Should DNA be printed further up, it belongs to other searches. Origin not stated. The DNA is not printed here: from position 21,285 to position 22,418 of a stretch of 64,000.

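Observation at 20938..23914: Four-gene cluster: Cys-rich protein, compact radical SAM enzyme, XRE regulator with TM, membrane protein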

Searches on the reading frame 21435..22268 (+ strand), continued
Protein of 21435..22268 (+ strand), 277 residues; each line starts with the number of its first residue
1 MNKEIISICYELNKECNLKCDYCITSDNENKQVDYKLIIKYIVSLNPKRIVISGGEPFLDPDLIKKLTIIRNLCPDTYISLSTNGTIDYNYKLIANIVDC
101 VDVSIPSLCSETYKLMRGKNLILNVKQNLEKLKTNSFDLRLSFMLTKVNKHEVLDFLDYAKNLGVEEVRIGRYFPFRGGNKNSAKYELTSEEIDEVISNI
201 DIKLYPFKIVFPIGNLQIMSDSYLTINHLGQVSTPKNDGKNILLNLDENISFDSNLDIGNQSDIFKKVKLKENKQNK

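Call 41: search_solved_structures(query=A1, max_evalue=1e-10, show_alignments=5)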
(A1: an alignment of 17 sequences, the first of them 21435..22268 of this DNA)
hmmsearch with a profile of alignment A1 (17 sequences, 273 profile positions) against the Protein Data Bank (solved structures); distinct sequences matched with E-value up to 1e-10: 6.
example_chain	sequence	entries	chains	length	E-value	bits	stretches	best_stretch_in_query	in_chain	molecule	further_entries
2fb2_A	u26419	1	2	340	3.3e-14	56.1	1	7-178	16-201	Molybdenum cofactor biosynthesis protein A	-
1tv7_A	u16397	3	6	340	5.4e-14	55.4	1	10-178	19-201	Molybdenum cofactor biosynthesis protein A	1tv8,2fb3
9dfu_A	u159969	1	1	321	2.5e-11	46.6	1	5-152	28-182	Radical SAM core domain-containing protein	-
6q2p_A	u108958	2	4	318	2.8e-11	46.5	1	5-265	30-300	Radical S-adenosyl methionine domain-containing protein 2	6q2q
5vsl_A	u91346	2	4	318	4.2e-11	45.9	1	5-246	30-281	Radical S-adenosyl methionine domain-containing protein 2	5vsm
7tol_A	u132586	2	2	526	6e-11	45.4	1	10-185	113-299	glycerol dibiphytanyl glycerol tetraether - macrocyclic archaeol synthase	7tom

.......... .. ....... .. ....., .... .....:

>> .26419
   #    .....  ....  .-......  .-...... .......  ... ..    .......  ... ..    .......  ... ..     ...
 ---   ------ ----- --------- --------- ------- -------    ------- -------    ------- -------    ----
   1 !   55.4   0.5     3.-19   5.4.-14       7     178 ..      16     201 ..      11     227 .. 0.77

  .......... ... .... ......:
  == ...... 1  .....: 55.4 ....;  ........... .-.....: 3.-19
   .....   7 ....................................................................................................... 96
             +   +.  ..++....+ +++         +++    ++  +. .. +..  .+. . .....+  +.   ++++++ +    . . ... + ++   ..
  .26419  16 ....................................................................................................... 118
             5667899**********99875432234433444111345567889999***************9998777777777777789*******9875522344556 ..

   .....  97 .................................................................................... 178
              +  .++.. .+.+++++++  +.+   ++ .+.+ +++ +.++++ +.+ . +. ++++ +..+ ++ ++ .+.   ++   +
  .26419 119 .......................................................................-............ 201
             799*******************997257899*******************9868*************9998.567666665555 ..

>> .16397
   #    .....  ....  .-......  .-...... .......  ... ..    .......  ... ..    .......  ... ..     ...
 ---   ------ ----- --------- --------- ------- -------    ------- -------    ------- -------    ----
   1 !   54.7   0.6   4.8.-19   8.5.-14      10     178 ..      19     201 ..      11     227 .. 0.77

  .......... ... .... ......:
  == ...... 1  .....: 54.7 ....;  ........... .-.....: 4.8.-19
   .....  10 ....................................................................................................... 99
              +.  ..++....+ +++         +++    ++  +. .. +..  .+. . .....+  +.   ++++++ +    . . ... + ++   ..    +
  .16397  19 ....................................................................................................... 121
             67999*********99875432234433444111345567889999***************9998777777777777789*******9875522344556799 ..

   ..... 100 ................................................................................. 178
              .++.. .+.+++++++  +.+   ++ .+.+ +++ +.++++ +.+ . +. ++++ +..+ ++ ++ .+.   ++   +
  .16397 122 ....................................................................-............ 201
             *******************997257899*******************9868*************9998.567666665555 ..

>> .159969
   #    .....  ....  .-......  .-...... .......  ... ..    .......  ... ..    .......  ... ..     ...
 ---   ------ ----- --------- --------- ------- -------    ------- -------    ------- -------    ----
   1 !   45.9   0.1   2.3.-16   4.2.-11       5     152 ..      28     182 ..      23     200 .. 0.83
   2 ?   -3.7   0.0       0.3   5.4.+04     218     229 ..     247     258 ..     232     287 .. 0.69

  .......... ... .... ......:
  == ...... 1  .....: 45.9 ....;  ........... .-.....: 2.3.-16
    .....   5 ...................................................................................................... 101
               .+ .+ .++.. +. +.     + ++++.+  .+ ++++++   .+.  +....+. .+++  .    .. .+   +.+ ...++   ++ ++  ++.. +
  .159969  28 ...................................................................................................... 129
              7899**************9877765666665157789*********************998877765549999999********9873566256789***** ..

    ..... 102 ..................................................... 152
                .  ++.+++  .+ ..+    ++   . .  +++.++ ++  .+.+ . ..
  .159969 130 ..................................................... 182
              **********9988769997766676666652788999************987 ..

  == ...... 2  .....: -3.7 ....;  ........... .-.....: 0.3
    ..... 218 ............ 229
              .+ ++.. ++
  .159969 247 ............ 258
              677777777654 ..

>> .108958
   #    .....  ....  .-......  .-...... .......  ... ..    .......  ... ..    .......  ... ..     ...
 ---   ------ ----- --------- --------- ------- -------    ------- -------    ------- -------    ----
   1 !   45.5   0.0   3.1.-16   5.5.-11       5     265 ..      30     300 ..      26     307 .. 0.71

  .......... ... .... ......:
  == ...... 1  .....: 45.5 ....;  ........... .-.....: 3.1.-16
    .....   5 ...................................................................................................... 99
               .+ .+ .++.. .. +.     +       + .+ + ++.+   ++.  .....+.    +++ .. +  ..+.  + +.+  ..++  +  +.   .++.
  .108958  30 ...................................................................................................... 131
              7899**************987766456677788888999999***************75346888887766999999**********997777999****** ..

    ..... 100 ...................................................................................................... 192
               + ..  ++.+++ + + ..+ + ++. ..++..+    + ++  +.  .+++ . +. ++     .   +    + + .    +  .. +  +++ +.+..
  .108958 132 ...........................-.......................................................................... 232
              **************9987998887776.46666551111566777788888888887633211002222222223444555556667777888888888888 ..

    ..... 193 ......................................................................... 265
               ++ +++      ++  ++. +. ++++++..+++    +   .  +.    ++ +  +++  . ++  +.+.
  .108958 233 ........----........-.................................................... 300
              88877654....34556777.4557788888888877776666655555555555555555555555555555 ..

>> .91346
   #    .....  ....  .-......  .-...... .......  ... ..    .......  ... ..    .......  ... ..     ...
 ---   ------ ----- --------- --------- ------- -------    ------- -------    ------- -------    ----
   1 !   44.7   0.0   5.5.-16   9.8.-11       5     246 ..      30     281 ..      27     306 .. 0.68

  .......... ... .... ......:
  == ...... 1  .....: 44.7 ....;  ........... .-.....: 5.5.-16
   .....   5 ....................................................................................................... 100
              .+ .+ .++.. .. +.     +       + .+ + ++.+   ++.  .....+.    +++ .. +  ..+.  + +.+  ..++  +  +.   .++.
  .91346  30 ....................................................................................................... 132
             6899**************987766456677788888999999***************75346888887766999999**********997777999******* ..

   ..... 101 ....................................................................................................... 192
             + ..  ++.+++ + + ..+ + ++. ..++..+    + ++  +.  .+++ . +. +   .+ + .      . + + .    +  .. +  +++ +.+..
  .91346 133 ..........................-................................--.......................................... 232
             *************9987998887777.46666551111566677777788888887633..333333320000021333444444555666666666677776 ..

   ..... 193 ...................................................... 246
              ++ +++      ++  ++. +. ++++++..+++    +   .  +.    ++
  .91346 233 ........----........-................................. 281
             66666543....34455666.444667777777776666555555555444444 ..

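Call 48: find_related_loci(query=A1, collection=viral_contigs, flank=8000)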
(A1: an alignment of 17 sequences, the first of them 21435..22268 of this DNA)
Query A1 (277 aa) in viral_contigs; peptide patterns used: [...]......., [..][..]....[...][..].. (x = any residue, [..] = any of these).
295 stretches matched a pattern; 47 encode a relative of the query (tblastn E <= 1e-3); 47 distinct loci.
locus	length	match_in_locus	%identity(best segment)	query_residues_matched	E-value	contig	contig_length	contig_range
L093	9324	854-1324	28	16-170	2e-8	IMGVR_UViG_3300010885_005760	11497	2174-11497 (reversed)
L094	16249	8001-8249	33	16-87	4e-7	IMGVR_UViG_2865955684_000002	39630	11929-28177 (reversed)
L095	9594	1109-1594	24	11-165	1e-6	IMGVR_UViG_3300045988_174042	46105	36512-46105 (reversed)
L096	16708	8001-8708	24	10-247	1e-6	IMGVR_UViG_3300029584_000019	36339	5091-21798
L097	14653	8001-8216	31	16-87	2e-6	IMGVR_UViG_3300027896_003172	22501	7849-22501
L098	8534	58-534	28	9-159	3e-6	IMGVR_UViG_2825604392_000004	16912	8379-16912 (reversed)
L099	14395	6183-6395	34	16-87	2e-5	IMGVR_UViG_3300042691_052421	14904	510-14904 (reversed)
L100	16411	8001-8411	30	16-143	2e-5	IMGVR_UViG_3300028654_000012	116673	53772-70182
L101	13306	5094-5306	34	16-87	2e-5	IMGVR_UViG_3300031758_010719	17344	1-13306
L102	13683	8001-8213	34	16-87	2e-5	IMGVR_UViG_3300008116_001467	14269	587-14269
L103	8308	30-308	27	16-97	2e-5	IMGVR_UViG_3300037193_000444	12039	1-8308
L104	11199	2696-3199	26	16-170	3e-5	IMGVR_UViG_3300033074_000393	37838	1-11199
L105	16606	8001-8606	23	16-203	3e-5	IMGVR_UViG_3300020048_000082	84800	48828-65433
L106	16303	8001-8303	30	16-110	4e-5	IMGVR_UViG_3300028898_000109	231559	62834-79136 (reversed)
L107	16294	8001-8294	29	16-95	4e-5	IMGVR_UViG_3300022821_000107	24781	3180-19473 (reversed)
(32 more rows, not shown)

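Call 62: find_related_loci(query=A1, collection=metagenome_contigs, flank=5000)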
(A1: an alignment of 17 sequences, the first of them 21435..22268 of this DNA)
Query A1 (277 aa) in metagenome_contigs; peptide patterns used: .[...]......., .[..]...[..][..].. (x = any residue, [..] = any of these).
270 stretches matched a pattern; 136 encode a relative of the query (tblastn E <= 1e-3); the best 80 are kept; 80 distinct loci.
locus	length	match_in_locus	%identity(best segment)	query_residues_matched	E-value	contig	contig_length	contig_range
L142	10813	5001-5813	72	3-273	1e-128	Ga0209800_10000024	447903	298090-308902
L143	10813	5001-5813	72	3-273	1e-128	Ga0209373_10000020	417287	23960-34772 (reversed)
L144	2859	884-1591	49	7-240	3e-73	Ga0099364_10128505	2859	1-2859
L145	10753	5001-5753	49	5-246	6e-71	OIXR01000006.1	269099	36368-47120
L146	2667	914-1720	44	7-273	1e-69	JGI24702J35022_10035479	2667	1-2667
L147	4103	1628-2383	42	1-249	1e-67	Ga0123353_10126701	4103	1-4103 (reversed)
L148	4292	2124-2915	44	5-270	5e-67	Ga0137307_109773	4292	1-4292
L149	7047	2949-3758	41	5-276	3e-64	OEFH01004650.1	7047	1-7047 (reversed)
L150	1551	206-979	40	5-277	2e-59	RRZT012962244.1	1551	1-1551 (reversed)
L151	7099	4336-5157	41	8-269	1e-51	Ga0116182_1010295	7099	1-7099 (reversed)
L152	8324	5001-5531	30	5-179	1e-22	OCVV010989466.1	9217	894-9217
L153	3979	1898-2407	36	6-170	2e-19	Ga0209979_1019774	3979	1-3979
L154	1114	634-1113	31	12-166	7e-17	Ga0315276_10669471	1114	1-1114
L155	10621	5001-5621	31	4-195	2e-16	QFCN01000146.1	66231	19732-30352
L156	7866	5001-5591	28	3-199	4e-16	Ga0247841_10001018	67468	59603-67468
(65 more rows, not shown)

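Call 72: list_cluster_members(proteins=[P0036, P0001, P0033, P0003])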
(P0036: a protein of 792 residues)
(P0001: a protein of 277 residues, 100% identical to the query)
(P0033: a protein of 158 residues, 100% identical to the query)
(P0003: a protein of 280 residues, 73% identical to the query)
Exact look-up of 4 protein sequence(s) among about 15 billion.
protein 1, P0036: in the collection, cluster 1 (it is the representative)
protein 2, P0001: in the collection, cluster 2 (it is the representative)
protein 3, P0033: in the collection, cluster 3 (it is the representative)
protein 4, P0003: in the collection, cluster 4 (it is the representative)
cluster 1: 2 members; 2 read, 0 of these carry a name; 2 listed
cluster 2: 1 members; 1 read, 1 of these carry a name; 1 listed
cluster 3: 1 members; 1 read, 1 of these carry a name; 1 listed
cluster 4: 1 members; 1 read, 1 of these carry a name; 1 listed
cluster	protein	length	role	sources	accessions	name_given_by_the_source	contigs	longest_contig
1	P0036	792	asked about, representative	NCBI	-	-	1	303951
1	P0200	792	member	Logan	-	-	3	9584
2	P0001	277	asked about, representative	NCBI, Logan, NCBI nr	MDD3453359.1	MAG: radical SAM protein [Bacilli bacterium] | radical SAM protein [Bacilli bacterium]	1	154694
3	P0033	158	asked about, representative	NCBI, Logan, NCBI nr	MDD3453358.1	MAG: hypothetical protein PHN42_03725 [Bacilli bacterium] | hypothetical protein [Bacilli bacterium]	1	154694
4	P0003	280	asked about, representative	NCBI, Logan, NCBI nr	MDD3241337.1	MAG: radical SAM protein [Bacilli bacterium] | radical SAM protein [Bacilli bacterium]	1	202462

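Call 73: find_encoding_contigs(protein=P0036, flank=8000, max_places=2)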
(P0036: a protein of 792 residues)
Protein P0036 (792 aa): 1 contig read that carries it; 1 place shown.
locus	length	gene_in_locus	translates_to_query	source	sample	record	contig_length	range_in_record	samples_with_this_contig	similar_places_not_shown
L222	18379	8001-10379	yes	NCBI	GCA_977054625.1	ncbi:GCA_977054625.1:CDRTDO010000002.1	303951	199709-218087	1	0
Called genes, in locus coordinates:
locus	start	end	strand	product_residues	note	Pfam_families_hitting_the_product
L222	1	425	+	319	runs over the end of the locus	PF01370:Epimerase, PF16363:GDP_Man_Dehyd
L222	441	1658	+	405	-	PF20706:GT4-conflict (weak), PF00534:Glycos_transf_1, PF13692:Glyco_trans_1_4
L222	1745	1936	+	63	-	-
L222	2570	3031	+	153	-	PF13586:DDE_Tnp_1_2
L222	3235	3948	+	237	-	-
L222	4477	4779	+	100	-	PF04221:RelB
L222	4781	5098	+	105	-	PF05016:ParE_toxin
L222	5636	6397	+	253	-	PF13586:DDE_Tnp_1_2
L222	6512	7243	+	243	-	-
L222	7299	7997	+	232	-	-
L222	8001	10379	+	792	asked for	PF04055:Radical_SAM, PF13353:Fer4_12 (faint), PF01966:HD (faint)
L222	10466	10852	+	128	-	-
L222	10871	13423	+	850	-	PF01966:HD (faint)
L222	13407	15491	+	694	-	PF01966:HD, PF01928:CYTH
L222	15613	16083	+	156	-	-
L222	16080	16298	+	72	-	-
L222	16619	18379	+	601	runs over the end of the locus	-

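Call 74: search_protein_families(library=pfam, proteins=[L222:6512-7243:+, L222:7299-7997:+, L222:10466-10852:+, L222:10871-13423:+, L222:13407-15491:+, L222:15613-16083:+, L222:3235-3948:+], max_evalue=0.01)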
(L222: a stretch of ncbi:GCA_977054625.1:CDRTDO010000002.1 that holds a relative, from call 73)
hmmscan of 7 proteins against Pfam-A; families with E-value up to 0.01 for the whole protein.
L222:6512-7243:+ (243 aa): 0 families

L222:7299-7997:+ (232 aa): 1 family
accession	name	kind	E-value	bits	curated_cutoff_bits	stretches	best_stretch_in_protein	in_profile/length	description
PF01743.26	PolyA_pol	-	0.008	17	23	0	35-104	3-63/126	Poly A polymerase head domain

L222:10466-10852:+ (128 aa): 0 families

L222:10871-13423:+ (850 aa): 1 family
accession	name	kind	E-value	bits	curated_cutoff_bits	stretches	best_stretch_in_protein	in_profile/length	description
PF01966.28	HD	-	1.3e-05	25.9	22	1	64-158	1-64/116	HD domain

L222:13407-15491:+ (694 aa): 2 families
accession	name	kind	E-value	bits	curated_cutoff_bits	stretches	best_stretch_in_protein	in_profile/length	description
PF01966.28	HD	-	1.6e-10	41.7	22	1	49-127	1-67/116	HD domain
PF01928.26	CYTH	-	6.4e-09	36.3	23.2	1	471-653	3-149/179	CYTH domain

L222:15613-16083:+ (156 aa): 0 families

L222:3235-3948:+ (237 aa): 0 families

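Call 75: search_protein_families(library=padloc, proteins=[L222:6512-7243:+, L222:7299-7997:+, L222:8001-10379:+, L222:10466-10852:+, L222:10871-13423:+, L222:13407-15491:+, L222:15613-16083:+], max_evalue=0.01)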
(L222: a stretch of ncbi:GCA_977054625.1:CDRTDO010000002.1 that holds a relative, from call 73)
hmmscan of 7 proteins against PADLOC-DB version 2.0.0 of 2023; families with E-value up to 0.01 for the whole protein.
L222:6512-7243:+ (243 aa): 0 families

L222:7299-7997:+ (232 aa): 0 families

L222:8001-10379:+ (792 aa): 5 families
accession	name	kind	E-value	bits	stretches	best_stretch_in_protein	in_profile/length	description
PDLC02374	dGTPase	-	1.6e-59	200.3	2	276-405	28-128/395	-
PDLC02903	pVip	-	1.1e-18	65.6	1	4-240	2-229/257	Viperins not associated with kinases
PDLC02904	pVip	-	2.5e-17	61.3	1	4-240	5-234/262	Viperins associated with kinases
PDLC04689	PDC-M51A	-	0.0031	14.4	1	2-137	183-325/420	-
PDLC00940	Cas3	-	0.0049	15.1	0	337-387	3-43/178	CRISPR-associated endonuclease Cas3-HD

L222:10466-10852:+ (128 aa): 0 families

L222:10871-13423:+ (850 aa): 1 family
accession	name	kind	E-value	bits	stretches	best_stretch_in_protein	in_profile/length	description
PDLC02374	dGTPase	-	1.2e-07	29.4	1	36-133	48-117/395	-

L222:13407-15491:+ (694 aa): 1 family
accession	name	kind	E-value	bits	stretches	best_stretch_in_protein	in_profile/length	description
PDLC02374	dGTPase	-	4.9e-08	30.7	1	20-109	48-121/395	-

L222:15613-16083:+ (156 aa): 0 families
